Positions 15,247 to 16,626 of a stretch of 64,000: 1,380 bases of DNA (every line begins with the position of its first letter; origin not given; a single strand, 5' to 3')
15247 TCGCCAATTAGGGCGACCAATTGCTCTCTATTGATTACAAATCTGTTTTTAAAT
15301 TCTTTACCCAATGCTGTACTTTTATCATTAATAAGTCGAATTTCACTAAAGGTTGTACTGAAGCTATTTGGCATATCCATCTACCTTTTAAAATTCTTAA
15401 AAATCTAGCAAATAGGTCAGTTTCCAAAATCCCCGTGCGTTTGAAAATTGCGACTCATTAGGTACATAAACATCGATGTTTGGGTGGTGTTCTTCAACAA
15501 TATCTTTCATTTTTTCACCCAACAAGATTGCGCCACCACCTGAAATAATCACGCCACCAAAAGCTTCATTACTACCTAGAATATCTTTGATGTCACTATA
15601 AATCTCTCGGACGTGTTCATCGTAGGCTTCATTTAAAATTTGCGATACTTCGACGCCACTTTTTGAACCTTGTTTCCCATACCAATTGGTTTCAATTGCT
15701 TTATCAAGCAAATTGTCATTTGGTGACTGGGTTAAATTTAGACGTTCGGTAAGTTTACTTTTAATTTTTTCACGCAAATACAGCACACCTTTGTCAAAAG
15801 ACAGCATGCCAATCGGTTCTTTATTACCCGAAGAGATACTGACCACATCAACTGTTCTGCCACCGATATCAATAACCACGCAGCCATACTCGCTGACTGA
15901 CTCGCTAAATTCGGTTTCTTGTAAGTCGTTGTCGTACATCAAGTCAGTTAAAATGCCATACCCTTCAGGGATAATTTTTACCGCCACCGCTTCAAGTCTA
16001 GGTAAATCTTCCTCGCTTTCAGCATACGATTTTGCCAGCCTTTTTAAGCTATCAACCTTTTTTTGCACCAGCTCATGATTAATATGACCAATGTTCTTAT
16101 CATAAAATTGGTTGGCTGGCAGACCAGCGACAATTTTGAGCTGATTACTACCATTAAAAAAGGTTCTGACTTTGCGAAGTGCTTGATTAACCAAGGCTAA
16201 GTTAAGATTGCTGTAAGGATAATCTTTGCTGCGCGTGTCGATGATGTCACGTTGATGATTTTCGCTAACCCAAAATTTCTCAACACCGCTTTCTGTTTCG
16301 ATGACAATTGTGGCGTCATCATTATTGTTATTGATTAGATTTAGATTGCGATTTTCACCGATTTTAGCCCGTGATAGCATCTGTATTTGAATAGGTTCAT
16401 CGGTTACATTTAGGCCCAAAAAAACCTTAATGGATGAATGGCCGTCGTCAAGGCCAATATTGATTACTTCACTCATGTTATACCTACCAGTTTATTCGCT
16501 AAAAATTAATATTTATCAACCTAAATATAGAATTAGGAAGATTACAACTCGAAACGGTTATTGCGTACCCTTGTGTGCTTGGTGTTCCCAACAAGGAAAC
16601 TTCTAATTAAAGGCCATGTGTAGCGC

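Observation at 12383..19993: Type IVB (Dot/Icm or IncI-like) conjugation genes: lipoprotein, periplasmic protein, DotB-like ATPase and IcmT-like protein in the dotDCB/traHIJK order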

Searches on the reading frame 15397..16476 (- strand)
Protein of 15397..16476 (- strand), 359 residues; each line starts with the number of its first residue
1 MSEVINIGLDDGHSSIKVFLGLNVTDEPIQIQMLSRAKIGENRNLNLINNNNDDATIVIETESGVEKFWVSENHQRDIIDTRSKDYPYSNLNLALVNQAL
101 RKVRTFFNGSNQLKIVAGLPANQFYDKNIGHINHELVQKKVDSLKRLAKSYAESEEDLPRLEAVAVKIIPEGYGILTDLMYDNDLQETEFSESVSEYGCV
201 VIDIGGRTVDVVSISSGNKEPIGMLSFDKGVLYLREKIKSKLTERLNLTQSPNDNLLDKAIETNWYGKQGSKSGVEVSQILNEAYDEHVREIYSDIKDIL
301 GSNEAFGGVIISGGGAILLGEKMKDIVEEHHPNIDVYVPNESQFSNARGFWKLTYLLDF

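Call 3: search_protein_families(library=pfam, proteins=[window:15397-16476:-], max_evalue=0.01)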
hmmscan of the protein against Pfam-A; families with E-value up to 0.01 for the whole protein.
window:15397-16476:- (359 aa): 5 families
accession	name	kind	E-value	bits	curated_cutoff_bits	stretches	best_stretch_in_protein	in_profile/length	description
PF21522.3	MreB-like_C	-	1.4e-10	42.2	27.8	1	201-324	1-122/123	Archaeal actin homologue MreB-like, C-terminal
PF21523.3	ParM_N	-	7.6e-09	36.2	27.4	1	200-349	8-155/159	Plasmid segregation protein ParM, C-terminal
PF17989.7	ALP_N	-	3.4e-06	27.8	26.3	1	8-174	1-148/148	Actin like proteins N terminal domain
PF22128.2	Alp7A_like_C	-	7.3e-06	26.3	22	1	200-330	3-140/156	Alp7A C-terminal domain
PF06406.17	StbA_N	-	0.0001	22.7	24.6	1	7-149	3-130/158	Plasmid segregation protein ParM, N-terminal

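Call 4: search_protein_families(library=ncbifam, proteins=[window:15397-16476:-], max_evalue=0.01)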
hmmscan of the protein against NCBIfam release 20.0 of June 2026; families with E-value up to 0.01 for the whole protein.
window:15397-16476:- (359 aa): 4 families
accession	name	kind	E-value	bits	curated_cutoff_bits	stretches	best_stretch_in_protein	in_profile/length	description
NF010498.0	PRK13917.1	equivalog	1.3e-14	54.2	417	1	6-356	4-336/344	plasmid segregation protein ParM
TIGR03739.1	PRTRC_D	hypoth_equivalog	4e-09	35.9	214.8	1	195-352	165-316/320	PRTRC system protein D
NF052678.1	morpho_FcmB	equivalog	4e-08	32.5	300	1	96-349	123-364/373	filament morphology actin-like protein FcmB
TIGR01174.1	ftsA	equivalog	6.5e-05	22.2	175.85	0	236-320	247-329/371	cell division protein FtsA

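Call 40: search_solved_structures(query=window:15397-16476:-, max_evalue=0.01)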
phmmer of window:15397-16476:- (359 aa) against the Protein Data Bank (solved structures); distinct sequences matched with E-value up to 0.01: 5.
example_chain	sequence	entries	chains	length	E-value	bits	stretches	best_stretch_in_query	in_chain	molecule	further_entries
4a62_A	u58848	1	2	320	1.6e-07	33.9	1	77-350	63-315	PLASMID SEGREGATION PROTEIN PARM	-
4a61_A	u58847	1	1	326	2e-07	33.5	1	77-350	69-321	PLASMID SEGREGATION PROTEIN PARM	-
1mwk_A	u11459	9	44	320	2.3e-07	33.3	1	77-350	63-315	ParM | Plasmid segregation protein parM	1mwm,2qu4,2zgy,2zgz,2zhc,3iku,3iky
5aey_A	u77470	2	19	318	2.6e-07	33.2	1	77-349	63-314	PLASMID SEGREGATION PROTEIN PARM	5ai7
2fsj_A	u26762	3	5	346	2.3e-05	26.8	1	194-350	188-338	hypothetical protein Ta0583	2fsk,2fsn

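Call 64: find_homologous_proteins(query=window:15397-16476:-, max_evalue=0.00001)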
Query window:15397-16476:- (359 aa): 28 proteins with E <= 0.00001 among 2889 candidates.
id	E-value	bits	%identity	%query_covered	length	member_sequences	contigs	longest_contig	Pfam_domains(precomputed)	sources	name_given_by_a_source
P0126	1.8e-231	785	99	100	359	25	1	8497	PF22128.3,PF17989.8,PF21523.4,PF21522.4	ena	-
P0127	3.5e-100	353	47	99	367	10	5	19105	PF22128.3,PF21522.4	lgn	-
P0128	7.8e-99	349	46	99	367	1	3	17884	PF22128.3,PF21522.4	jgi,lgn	-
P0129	1.2e-98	348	47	99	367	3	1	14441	PF22128.3,PF21522.4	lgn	-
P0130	2.0e-98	348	47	99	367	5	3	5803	PF22128.3,PF21522.4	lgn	-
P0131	2.1e-98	348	48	99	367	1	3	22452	PF22128.3,PF21522.4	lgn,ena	-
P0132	5.6e-97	343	46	99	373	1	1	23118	PF22128.3,PF06406.18,PF21522.4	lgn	-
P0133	9.0e-96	339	46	99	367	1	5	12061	PF21522.4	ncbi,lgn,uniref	ncbi:Alp7A family actin-like protein [Psychrobacter sp. AOP31-A1-22]|uniref:Alp7A family actin-like 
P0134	2.4e-95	338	47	99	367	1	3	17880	PF21522.4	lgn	-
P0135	3.4e-95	337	47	99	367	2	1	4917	PF21522.4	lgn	-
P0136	3.3e-94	334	45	99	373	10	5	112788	PF22128.3,PF21522.4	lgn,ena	-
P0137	4.9e-93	330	44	99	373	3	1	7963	PF22128.3,PF21522.4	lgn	-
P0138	5.4e-91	323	43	98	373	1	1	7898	PF06406.18,PF21522.4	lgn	-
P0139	4.6e-82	294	43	91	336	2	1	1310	PF22128.3,PF21522.4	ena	-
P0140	1.5e-80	289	42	99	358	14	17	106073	PF17989.8,PF06406.18,PF21523.4,PF21522.4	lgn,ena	-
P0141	2.2e-57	213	36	97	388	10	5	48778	PF17989.8,PF06406.18,PF21523.4,PF21522.4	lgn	-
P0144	2.9e-54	202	34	98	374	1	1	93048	PF17989.8,PF21523.4,PF21522.4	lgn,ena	-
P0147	2.1e-49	186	33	97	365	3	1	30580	PF17989.8,PF06406.18,PF21522.4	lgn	-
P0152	1.0e-34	138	32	97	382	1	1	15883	PF21522.4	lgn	-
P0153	4.3e-6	44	24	96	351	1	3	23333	PF17989.8,PF06406.18,PF21523.4,PF21522.4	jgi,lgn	-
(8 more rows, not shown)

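Call 65: find_encoding_contigs(protein=P0136, flank=9000, max_places=1)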
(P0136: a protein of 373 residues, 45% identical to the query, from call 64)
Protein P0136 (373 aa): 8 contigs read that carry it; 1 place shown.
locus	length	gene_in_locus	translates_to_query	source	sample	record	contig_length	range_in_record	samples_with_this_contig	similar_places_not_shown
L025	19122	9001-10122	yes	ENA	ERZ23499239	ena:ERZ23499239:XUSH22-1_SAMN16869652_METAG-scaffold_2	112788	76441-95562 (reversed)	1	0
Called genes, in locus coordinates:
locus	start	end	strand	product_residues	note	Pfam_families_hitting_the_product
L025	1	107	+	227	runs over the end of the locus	-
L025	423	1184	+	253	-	-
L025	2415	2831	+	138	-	-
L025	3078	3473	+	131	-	-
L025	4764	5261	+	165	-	PF16816:DotD (weak)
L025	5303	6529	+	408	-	PF16932:T4SS_TraI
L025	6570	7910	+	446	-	PF00437:T2SSE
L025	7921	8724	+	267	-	-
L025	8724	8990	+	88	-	-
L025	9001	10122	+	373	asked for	PF22128:Alp7A_like_C (weak), PF21522:MreB-like_C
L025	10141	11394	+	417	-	-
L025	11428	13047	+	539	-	PF23127:DotM_C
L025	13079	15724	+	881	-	PF01751:Toprim, PF01131:Topoisom_bac, PF13408:Zn_ribbon_recom (faint), PF01396:Zn_ribbon_Top1 (weak)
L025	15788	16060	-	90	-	-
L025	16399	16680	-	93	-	-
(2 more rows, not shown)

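Call 66: find_encoding_contigs(protein=P0140, flank=9000, max_places=1)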
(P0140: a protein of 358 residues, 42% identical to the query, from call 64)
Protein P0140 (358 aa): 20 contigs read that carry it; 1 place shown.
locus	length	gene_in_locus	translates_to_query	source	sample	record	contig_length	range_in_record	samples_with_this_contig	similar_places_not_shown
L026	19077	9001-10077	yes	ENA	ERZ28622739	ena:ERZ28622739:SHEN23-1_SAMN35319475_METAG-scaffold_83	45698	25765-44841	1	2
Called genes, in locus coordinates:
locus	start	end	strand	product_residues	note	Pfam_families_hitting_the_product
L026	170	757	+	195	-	-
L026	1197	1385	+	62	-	PF14207:DpnD-PcfM (weak)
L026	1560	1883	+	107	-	-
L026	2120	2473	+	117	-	-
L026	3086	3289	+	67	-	-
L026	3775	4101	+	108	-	PF23790:Kyano_Gp96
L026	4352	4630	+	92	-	-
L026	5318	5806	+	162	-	-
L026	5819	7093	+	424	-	PF16932:T4SS_TraI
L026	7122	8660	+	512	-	PF00437:T2SSE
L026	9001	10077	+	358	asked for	PF06406:StbA_N, PF17989:ALP_N, PF21523:ParM_N, PF21522:MreB-like_C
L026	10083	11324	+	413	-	-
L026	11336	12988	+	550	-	PF23127:DotM_C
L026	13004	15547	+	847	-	PF01751:Toprim, PF01131:Topoisom_bac, PF13408:Zn_ribbon_recom (faint), PF01396:Zn_ribbon_Top1 (faint)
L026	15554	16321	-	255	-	-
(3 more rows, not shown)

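Call 67: find_encoding_contigs(protein=P0141, flank=9000, max_places=1)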
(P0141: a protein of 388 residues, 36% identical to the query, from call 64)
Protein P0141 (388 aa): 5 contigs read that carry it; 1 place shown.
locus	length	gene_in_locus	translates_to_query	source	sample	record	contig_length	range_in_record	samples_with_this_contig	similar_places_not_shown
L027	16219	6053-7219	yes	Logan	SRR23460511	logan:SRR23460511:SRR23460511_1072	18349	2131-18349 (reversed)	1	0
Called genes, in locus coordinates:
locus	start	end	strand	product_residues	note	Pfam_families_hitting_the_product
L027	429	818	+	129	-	-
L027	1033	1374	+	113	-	-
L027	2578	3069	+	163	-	-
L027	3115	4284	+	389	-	PF16932:T4SS_TraI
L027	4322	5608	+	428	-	PF00437:T2SSE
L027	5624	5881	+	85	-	-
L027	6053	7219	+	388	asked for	PF06406:StbA_N (faint), PF17989:ALP_N, PF21523:ParM_N (faint), PF21522:MreB-like_C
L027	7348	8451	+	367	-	-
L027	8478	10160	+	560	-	PF23127:DotM_C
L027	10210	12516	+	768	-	PF01751:Toprim, PF01131:Topoisom_bac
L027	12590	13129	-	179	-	PF01381:HTH_3 (weak)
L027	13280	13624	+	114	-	-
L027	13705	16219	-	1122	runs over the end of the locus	-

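Call 68: find_encoding_contigs(protein=P0144, flank=9000, max_places=1)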
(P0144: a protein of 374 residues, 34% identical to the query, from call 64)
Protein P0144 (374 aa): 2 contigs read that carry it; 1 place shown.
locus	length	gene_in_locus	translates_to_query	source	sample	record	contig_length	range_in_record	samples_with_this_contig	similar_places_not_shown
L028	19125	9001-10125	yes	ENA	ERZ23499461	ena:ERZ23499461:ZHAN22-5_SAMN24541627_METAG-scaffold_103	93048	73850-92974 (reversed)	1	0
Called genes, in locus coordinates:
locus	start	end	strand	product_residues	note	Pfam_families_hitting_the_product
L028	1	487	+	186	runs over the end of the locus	?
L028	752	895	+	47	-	-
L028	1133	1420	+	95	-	-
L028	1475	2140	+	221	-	-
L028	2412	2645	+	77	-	-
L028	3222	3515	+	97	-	-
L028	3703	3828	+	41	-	-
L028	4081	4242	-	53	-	-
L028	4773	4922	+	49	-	-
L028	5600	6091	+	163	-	-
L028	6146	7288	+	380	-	PF16932:T4SS_TraI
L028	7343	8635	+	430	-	PF00437:T2SSE, PF13476:AAA_23 (weak)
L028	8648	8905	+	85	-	-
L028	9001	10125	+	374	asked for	PF17989:ALP_N, PF21522:MreB-like_C, PF21523:ParM_N (weak)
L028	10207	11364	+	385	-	-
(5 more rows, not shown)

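Call 69: find_encoding_contigs(protein=P0147, flank=9000, max_places=1)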
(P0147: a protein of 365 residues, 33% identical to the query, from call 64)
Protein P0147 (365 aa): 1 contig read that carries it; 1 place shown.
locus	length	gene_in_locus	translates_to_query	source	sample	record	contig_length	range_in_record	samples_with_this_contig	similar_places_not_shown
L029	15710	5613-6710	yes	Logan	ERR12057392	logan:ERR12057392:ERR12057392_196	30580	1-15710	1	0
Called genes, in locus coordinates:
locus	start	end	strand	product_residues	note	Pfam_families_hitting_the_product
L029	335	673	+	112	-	-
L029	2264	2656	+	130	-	PF16816:DotD (weak)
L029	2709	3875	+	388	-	PF16932:T4SS_TraI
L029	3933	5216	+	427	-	PF00437:T2SSE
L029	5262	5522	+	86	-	-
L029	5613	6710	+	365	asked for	PF06406:StbA_N (weak), PF17989:ALP_N, PF21522:MreB-like_C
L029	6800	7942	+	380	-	-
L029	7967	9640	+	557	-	PF23127:DotM_C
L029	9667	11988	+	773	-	PF01751:Toprim, PF01131:Topoisom_bac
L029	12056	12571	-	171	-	PF13443:HTH_26 (faint)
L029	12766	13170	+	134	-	-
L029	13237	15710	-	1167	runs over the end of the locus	-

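Call 70: find_encoding_contigs(protein=P0152, flank=9000, max_places=1)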
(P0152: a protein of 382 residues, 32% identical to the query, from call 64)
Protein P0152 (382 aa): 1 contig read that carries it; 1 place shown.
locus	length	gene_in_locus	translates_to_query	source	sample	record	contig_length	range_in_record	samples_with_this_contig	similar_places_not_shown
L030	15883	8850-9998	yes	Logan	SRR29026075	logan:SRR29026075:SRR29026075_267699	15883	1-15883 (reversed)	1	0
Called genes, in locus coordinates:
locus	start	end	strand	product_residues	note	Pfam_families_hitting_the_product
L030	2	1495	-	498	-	?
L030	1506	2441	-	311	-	PF12293:T4BSS_DotH_IcmK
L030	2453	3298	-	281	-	PF11393:T4BSS_DotI_IcmL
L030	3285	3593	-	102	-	-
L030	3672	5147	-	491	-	-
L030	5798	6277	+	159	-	PF16816:DotD (weak)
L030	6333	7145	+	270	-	PF16932:T4SS_TraI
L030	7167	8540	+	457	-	PF00437:T2SSE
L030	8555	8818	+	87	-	-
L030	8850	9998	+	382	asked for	PF21522:MreB-like_C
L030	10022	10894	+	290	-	-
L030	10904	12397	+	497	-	PF23127:DotM_C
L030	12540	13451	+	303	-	-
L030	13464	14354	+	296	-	-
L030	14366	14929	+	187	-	-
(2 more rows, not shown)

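Call 71: find_encoding_contigs(protein=P0153, flank=9000, max_places=1)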
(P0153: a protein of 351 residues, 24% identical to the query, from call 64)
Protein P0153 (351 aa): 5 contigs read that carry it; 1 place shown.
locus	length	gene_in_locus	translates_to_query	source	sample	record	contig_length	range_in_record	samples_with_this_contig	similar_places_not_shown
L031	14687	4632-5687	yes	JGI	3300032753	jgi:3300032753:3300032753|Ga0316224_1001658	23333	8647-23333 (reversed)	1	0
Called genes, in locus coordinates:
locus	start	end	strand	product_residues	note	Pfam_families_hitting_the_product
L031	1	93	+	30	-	?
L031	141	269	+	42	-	-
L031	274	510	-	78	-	-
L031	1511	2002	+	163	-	PF16816:DotD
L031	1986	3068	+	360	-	PF16932:T4SS_TraI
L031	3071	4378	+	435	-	PF00437:T2SSE, PF20703:nSTAND1 (weak)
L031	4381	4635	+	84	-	PF28014:IcmT_2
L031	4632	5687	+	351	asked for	PF06406:StbA_N, PF17989:ALP_N, PF21522:MreB-like_C, PF21523:ParM_N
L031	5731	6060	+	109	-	-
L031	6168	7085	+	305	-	PF10671:TcpQ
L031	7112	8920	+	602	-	PF07655:Secretin_N_2 (weak), PF00263:Secretin (weak)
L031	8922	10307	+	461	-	PF06864:PAP_PilO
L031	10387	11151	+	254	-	-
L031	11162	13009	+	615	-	PF00437:T2SSE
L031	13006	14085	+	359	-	PF00482:T2SSF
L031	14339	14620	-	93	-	PF13744:HTH_37, PF13560:HTH_31 (faint), PF13443:HTH_26 (weak)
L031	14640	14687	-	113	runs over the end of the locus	PF21882:Gp53-like_C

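Call 72: search_dna_similar(query=window:15397-16476:-, collection=plasmids, mode=protein, max_evalue=0.00001, max_rows=40)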
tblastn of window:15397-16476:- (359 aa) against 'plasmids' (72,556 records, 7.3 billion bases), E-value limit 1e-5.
Records with a match: 348; places in all: 350; records where one place covers at least 80% of the query: 215.
Best place of each record, by identity: >=99% 1; <60% 347.
By first word of the organism name: Acinetobacter 155; Pseudomonas 46; Proteus 29; Providencia 26; Xanthomonas 19; Escherichia 8; Vibrio 6; Citrobacter 6; Pantoea 5; Alteromonas 5; and 26 more.
By predicted mobility (MOB-suite, as given by PLSDB): non-mobilizable 163; conjugative 120; mobilizable 65.
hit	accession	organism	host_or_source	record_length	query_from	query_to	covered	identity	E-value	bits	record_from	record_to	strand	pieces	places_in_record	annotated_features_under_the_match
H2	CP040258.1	Moraxella osloensis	mycoplasma culture contaminant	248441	1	359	100%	100.0%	0e+0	702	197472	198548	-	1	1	ParM/StbA family protein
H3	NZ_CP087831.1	Moraxella bovis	Bovine,bacteria culture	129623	4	356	98%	33.3%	3e-55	202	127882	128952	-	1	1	ParM/StbA family protein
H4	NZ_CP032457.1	Pseudomonas savastanoi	tobacco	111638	1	354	99%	31.0%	4e-24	111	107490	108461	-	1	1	ParM/StbA family protein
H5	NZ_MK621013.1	Pseudomonas syringae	-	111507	1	354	99%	30.7%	1e-23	109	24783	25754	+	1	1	ParM/StbA family protein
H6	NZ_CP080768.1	Cupriavidus pinatubonensis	genomic assembly,soil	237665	4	355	98%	30.6%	3e-30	129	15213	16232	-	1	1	ParM/StbA family protein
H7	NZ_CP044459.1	Acinetobacter indicus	pigeon,stool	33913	7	354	97%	30.9%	2e-30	129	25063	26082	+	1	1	ParM/StbA family protein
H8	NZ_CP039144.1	Acinetobacter sp. 10FS3-1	pig,feces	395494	7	354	97%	30.9%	2e-30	129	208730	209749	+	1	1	ParM/StbA family protein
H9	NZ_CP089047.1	Acinetobacter ursingii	Homo sapiens,Genome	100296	1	357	99%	29.9%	8e-34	139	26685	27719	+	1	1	ParM/StbA family protein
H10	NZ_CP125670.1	Acinetobacter sp. KCTC 92772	Single cell,Spoiled shower gel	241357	1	357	99%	29.9%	8e-34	139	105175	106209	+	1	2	ParM/StbA family protein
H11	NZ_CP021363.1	Acidovorax carolinensis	-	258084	4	352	97%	30.5%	2e-18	94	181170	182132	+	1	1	ParM/StbA family protein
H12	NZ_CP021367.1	Acidovorax carolinensis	-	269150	4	352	97%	30.5%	2e-18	94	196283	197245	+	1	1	ParM/StbA family protein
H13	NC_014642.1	Achromobacter xylosoxidans A8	-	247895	7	356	97%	30.0%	3e-24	111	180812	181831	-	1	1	ParM/StbA family protein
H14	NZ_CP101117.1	Acinetobacter sp. Z1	Piggery wastewater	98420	1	357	99%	29.3%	9e-33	136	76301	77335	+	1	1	ParM/StbA family protein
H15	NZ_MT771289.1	Acinetobacter nosocomialis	-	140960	1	357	99%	29.3%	9e-33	136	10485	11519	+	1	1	ParM/StbA family protein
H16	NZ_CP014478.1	Acinetobacter pittii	Homo sapiens,Wound swab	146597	1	357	99%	29.3%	9e-33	136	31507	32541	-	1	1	ParM/StbA family protein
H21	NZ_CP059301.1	Acinetobacter baumannii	Homo sapiens,blood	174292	1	357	99%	29.3%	9e-33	136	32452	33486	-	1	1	ParM/StbA family protein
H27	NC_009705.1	Yersinia pseudotuberculosis IP 31758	stool of a patient presenting with ...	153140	7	353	97%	29.1%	1e-18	95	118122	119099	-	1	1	ParM/StbA family protein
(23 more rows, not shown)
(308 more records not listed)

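Call 73: get_annotated_region(hit=H27, flank=9000)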
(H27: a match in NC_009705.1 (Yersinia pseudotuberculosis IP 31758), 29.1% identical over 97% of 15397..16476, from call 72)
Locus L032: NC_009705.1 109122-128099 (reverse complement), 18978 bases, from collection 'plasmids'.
description: Yersinia pseudotuberculosis IP 31758 plasmid p_153kb, complete sequence
organism: Yersinia pseudotuberculosis IP 31758 (NCBI taxid 349747)
taxonomy: Bacteria; Pseudomonadota; Gammaproteobacteria; Enterobacterales; Yersiniaceae; Yersinia; Yersinia pseudotuberculosis; Yersinia pseudotuberculosis IP 31758
host: -; source: stool of a patient presenting with scarlet-like fever in the Primorski region of the former USSR; in 1971 ...; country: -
typing (MOB-suite, as given by PLSDB): non-mobilizable; replicon rep_cluster_957; mating-pair formation MPF_I
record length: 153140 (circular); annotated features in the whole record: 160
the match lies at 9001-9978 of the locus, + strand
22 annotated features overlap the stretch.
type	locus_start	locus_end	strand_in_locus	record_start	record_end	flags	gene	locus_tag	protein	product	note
CDS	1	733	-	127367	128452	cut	-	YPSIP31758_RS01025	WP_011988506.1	DotH/IcmK family type IV secretion protein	-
CDS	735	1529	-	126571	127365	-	-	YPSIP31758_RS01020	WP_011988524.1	DotI/IcmL family type IV secretion protein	-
CDS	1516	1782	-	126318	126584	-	-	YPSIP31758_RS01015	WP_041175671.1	hypothetical protein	-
CDS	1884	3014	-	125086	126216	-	-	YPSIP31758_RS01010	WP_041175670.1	hypothetical protein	-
CDS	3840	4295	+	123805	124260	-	-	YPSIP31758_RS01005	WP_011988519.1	DotD/TraH family lipoprotein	-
CDS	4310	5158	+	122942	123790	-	-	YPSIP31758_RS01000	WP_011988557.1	type IV secretory system conjugative DNA transfer family protein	-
CDS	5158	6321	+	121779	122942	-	-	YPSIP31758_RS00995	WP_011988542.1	ATPase, T2SS/T4P/T4SS family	-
CDS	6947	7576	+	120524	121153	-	-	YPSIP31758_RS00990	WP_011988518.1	ParA family protein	-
CDS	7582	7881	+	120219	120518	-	-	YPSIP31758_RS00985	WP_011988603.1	hypothetical protein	-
CDS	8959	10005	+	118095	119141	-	-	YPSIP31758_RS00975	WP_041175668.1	ParM/StbA family protein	GO:0030541 - plasmid partitioning [Evidence IEA]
CDS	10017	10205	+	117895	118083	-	-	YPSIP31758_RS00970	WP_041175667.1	hypothetical protein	-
CDS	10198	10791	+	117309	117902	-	-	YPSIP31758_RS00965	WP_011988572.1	hypothetical protein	-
CDS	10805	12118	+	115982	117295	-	-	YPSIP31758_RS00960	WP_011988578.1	hypothetical protein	-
CDS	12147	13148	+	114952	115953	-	-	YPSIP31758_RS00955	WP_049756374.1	hypothetical protein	-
CDS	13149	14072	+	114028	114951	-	-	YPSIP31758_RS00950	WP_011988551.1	hypothetical protein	-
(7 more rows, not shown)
